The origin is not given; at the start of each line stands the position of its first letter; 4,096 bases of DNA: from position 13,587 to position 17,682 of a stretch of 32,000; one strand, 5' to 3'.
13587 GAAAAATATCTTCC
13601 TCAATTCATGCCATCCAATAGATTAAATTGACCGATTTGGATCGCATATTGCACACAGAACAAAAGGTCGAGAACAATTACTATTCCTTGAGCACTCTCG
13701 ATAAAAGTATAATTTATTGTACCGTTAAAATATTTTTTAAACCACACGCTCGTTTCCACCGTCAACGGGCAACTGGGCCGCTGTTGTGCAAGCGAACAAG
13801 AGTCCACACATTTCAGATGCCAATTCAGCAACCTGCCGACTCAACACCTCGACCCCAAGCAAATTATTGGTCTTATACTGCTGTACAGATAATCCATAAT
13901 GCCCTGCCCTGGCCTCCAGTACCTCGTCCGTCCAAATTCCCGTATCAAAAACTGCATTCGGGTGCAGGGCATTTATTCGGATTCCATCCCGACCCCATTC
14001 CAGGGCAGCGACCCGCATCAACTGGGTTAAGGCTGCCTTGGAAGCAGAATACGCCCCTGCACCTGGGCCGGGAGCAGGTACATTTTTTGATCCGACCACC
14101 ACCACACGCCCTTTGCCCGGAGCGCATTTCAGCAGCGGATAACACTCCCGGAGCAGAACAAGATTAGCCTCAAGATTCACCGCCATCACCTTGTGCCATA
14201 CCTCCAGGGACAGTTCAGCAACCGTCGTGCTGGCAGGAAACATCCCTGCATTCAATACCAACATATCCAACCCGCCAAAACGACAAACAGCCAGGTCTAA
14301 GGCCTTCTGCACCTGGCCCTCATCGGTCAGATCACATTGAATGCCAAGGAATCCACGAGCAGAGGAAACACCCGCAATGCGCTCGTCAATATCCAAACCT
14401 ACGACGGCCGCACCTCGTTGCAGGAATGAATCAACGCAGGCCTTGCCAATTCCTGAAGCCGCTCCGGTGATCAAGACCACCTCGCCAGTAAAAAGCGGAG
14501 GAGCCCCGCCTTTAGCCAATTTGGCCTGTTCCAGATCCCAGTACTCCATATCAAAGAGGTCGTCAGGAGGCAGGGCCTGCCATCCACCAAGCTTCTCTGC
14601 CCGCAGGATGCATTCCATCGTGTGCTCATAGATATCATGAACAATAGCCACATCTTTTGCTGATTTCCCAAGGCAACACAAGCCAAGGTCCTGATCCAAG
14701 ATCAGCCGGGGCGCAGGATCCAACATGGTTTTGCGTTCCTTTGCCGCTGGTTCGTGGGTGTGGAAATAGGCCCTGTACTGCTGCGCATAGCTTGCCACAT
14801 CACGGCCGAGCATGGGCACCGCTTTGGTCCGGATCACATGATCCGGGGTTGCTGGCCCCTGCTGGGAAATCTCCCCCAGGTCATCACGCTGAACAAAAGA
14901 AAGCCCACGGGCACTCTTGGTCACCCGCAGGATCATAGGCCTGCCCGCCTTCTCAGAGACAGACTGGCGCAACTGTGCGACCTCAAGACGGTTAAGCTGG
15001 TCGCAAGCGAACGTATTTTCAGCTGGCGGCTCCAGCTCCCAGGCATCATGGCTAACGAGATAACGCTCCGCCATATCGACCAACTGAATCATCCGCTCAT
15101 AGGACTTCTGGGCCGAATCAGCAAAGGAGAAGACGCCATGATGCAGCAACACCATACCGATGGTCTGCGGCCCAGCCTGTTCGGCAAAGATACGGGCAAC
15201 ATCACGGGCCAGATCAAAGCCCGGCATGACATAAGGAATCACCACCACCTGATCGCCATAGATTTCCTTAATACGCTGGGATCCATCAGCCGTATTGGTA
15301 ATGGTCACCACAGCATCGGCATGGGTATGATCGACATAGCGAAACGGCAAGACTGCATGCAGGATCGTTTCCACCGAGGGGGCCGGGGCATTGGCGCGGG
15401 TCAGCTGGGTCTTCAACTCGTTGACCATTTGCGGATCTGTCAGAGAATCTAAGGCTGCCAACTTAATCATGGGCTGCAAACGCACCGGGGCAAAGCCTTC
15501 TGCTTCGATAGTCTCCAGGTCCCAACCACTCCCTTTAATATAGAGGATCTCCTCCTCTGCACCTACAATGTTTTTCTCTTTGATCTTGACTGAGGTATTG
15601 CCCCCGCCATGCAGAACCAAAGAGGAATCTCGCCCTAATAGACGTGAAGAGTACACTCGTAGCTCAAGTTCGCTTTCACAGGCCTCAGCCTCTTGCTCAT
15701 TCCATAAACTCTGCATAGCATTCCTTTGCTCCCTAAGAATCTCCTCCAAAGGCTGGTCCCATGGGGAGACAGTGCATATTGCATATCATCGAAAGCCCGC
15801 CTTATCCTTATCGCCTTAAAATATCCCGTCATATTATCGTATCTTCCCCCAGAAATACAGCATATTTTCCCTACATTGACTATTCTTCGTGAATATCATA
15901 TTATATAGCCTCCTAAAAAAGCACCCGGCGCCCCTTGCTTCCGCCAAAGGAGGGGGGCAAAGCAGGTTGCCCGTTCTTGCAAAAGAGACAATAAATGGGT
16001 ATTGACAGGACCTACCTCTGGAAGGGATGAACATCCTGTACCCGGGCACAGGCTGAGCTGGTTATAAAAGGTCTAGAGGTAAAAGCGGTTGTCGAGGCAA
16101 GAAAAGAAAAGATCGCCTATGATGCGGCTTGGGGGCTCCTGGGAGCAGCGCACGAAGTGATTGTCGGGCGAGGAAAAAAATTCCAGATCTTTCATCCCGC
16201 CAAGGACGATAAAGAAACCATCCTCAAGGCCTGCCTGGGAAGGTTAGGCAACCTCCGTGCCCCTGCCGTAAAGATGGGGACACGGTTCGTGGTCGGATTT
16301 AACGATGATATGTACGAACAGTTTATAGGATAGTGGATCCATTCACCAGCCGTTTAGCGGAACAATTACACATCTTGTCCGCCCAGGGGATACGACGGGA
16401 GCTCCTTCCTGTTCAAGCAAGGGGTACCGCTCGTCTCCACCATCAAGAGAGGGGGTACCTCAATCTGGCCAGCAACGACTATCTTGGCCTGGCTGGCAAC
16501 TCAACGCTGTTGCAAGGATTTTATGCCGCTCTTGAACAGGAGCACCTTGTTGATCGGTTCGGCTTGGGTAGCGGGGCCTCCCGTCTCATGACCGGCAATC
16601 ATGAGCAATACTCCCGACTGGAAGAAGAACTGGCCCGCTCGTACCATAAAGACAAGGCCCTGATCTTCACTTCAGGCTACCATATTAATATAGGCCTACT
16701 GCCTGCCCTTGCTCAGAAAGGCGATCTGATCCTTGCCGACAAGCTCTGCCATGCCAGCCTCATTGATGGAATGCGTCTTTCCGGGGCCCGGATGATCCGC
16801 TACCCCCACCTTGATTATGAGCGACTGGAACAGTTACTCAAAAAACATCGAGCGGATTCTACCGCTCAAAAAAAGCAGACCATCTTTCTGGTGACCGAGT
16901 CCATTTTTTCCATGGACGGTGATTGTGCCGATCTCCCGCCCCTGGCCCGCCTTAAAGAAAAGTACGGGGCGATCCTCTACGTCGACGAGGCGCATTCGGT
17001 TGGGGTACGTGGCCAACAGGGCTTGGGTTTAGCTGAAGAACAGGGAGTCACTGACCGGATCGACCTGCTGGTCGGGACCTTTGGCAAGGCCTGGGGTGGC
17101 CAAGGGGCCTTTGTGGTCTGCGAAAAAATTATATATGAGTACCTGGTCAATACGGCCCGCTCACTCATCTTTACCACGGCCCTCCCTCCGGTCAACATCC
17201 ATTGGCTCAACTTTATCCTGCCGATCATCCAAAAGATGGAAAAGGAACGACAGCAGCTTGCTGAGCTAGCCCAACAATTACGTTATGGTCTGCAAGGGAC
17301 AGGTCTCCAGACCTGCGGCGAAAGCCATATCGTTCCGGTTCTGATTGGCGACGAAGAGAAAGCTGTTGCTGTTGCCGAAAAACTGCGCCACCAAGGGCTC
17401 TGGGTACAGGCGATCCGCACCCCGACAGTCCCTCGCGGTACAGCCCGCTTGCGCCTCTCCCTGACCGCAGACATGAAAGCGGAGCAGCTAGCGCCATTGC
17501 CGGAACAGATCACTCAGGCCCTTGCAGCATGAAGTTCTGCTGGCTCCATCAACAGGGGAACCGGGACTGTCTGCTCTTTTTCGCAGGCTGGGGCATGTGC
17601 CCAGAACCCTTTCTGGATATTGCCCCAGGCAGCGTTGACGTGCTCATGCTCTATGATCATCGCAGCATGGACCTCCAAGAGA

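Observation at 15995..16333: Unannotated selenoprotein candidate: an ArsC/Spx-fold protein with UxxC, translationally coupled to bioF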

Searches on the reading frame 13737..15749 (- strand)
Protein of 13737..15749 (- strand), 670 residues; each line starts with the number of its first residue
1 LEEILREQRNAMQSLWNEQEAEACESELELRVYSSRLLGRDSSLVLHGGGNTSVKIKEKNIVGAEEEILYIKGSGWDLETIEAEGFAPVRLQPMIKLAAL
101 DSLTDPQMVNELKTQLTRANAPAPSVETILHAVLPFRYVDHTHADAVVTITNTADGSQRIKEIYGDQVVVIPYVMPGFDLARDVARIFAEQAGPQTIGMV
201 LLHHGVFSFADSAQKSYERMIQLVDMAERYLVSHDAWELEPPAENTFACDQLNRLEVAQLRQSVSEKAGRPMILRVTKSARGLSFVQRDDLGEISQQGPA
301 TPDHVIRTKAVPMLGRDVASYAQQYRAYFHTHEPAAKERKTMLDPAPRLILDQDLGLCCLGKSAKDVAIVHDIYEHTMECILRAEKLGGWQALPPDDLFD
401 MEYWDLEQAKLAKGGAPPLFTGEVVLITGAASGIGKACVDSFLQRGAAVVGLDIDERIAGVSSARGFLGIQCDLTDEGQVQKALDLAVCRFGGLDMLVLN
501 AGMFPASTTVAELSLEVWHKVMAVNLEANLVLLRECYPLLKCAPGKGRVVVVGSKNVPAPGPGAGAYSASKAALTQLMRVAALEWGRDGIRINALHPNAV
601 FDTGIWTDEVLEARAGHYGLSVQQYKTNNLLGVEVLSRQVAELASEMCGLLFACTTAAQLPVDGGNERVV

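Call 49: search_protein_families(library=ncbifam, proteins=[window:13737-15749:-], max_evalue=1e-10)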
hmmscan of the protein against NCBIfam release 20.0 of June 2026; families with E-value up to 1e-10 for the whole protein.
window:13737-15749:- (670 aa): 183 families (the best 25 are shown)
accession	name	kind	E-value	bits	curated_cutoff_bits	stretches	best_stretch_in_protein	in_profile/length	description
NF006196.0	PRK08324.2-4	equivalog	0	1069.5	831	1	12-670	1-657/657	bifunctional aldolase/short-chain dehydrogenase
NF006195.0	PRK08324.2-3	equivalog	8.1e-183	609.3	931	1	8-666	6-672/678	bifunctional aldolase/short-chain dehydrogenase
NF006192.0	PRK08324.1-6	equivalog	3.9e-173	577.5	639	1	15-666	4-679/685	bifunctional aldolase/short-chain dehydrogenase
NF006194.0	PRK08324.2-2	equivalog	2.2e-156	522.4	686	1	21-667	17-698/703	bifunctional aldolase/short-chain dehydrogenase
NF006190.0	PRK08324.1-4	equivalog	2.8e-136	455.4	1014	1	12-666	2-683/689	bifunctional aldolase/short-chain dehydrogenase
NF006193.0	PRK08324.2-1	subfamily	2.1e-135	452.6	1213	1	9-666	8-699/705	bifunctional aldolase/short-chain dehydrogenase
NF006197.0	PRK08324.2-5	equivalog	4.9e-129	431.4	627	1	12-498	1-481/583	bifunctional aldolase/short-chain dehydrogenase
TIGR02632.1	RhaD_aldol-ADH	equivalog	3.7e-126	422.2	567.75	1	32-667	5-671/676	bifunctional rhamnulose-1-phosphate aldolase/short-chain dehydrogenase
NF006189.0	PRK08324.1-3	equivalog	3.7e-123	412.3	634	1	9-667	7-696/701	bifunctional rhamnulose-1-phosphate aldolase/short-chain dehydrogenase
NF006191.0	PRK08324.1-5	equivalog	4.8e-100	335.9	1240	1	11-665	10-699/706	bifunctional aldolase/short-chain dehydrogenase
NF006188.0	PRK08324.1-1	equivalog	1.3e-94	317.9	1152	1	32-665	11-672/679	bifunctional aldolase/short-chain dehydrogenase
NF005559.1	PRK07231.1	subfamily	2.8e-37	128.5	215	1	420-665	2-246/249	glucose 1-dehydrogenase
TIGR03971.1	SDR_subfam_1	subfamily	1.1e-34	120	300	1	465-666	64-268/271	mycofactocin-coupled SDR family oxidoreductase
NF009468.0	PRK12826.1-4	equivalog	1.2e-34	120.2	318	1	420-602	5-192/256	SDR family oxidoreductase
NF005309.0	PRK06841.1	subfamily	5.5e-34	117.8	286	1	420-600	13-194/255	GolD/DthD family dehydrogenase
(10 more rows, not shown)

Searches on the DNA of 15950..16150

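Call 76: search_rna_families(source=window, start=15950, end=16150, threshold=evalue, max_evalue=10)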
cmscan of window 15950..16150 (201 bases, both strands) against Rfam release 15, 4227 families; matches with E-value up to 10: 0.
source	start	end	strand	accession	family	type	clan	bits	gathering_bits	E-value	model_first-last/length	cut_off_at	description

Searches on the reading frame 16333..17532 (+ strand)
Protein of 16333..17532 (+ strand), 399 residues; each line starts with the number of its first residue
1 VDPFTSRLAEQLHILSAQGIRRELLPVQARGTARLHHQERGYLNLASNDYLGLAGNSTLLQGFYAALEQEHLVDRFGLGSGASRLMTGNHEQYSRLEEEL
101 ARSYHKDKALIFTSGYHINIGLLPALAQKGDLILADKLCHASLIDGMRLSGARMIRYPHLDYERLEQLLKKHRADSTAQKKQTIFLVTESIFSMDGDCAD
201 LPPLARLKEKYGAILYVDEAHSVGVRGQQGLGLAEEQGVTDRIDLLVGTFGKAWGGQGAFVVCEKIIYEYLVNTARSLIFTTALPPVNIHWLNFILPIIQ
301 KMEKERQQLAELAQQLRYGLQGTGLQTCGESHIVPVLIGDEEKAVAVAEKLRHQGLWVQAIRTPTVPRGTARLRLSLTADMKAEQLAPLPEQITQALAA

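Call 31: find_encoding_contigs(protein=window:16333-17532:+, flank=10000, max_places=4)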
Protein window:16333-17532:+ (399 aa): 2 contigs read that carry it; 2 places shown.
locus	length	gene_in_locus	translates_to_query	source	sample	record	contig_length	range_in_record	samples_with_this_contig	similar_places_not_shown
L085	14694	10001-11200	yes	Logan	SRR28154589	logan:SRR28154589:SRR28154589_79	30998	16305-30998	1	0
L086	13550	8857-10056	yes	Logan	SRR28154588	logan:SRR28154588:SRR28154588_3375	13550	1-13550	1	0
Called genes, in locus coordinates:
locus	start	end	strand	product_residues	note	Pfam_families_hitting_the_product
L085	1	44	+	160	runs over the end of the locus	PF16694:Cytochrome_P460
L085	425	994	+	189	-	PF00188:CAP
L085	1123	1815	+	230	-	PF00072:Response_reg, PF00486:Trans_reg_C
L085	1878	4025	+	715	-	PF00512:HisKA, PF02518:HATPase_c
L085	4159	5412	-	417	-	PF01471:PG_binding_1, PF08823:PG_binding_2 (weak)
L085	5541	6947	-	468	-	PF01471:PG_binding_1, PF08823:PG_binding_2 (faint)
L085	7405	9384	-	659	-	PF00596:Aldolase_II, PF01370:Epimerase (faint), PF00106:adh_short, PF23441:SDR (faint), PF13561:adh_short_C2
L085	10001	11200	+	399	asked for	PF00155:Aminotran_1_2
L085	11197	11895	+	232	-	PF04301:BioG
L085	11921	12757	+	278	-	PF05401:NodS (weak), PF13489:Methyltransf_23, PF08241:Methyltransf_11, PF08242:Methyltransf_12, PF13649:Methyltransf_25, PF13847:Methyltransf_31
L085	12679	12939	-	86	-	-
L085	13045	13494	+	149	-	PF01668:SmpB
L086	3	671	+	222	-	?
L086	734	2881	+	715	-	PF00512:HisKA, PF02518:HATPase_c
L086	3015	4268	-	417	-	PF01471:PG_binding_1, PF08823:PG_binding_2 (weak)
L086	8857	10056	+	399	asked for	PF00155:Aminotran_1_2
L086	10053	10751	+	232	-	PF04301:BioG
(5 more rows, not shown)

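Call 49: search_protein_families(library=ncbifam, proteins=[window:16333-17532:+], max_evalue=1e-10)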
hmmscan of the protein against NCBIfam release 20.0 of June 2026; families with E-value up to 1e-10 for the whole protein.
window:16333-17532:+ (399 aa): 11 families
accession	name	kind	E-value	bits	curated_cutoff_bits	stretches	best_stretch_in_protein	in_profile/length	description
TIGR00858.1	bioF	equivalog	7.4e-129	429.6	426.45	1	21-393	2-364/365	8-amino-7-oxononanoate synthase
NF005394.0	PRK06939.1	equivalog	4.5e-91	305.5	460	1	4-387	5-381/397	glycine C-acetyltransferase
TIGR01825.1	gly_Cac_T_rel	subfamily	7.9e-86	288.1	535.4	1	9-386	2-368/385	BioF/Kbl family PLP-dependent acyltransferase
NF047599.1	SerpalmtaseBetaP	equivalog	7.4e-79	265.2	500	1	38-395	41-388/394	serine palmitoyltransferase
TIGR01821.1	5aminolev_synth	equivalog_domain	2.3e-75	254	338.55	1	46-394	51-391/402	5-aminolevulinate synthase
NF047600.1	SerpalmtaseCFB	equivalog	8.1e-74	248.6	640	1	14-396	17-388/395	serine palmitoyltransferase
TIGR01822.1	2am3keto_CoA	equivalog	7e-71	239.2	493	1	7-387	4-377/393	glycine C-acetyltransferase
NF047603.1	SerpalmtaseAlphaP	equivalog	6.9e-64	216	670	1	71-387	70-383/399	serine palmitoyltransferase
NF005526.0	PRK07179.1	equivalog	6.7e-59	199.5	428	1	40-391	54-390/407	alpha-hydroxyketone-type quorum-sensing autoinducer synthase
NF005697.0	PRK07505.1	subfamily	3.9e-41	141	342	1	23-397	31-399/405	hypothetical protein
NF004608.1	PRK05937.1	equivalog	8.6e-37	126.8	399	1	45-320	7-279/366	8-amino-7-oxononanoate synthase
